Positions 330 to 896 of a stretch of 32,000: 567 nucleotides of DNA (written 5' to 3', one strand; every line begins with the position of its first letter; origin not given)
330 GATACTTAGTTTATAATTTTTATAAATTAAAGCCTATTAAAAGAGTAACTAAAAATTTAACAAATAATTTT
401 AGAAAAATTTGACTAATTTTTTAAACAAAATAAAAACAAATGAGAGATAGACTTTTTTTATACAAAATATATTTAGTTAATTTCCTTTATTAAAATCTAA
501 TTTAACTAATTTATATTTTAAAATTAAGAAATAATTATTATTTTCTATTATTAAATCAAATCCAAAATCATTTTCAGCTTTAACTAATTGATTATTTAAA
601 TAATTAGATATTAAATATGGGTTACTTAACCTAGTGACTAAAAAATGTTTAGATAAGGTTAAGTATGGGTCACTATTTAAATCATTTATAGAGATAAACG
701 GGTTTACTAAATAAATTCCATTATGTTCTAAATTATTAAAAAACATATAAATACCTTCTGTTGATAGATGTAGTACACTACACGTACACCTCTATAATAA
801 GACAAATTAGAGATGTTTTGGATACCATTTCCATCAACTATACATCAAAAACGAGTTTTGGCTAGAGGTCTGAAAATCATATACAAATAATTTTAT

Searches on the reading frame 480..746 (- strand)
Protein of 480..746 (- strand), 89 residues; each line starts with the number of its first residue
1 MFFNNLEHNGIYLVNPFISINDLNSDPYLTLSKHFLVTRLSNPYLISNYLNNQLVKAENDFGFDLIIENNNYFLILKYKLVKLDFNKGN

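Call 6: search_protein_families(library=pfam, max_evalue=1, proteins=[window:480-746:-])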
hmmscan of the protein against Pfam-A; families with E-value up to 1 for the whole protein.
seq(89 aa): 1 family
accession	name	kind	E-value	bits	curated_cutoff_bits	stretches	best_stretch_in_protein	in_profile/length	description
PF10423.15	AMNp_N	-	0.15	12.2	27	1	37-70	68-101/154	Bacterial AMP nucleoside phosphorylase N-terminus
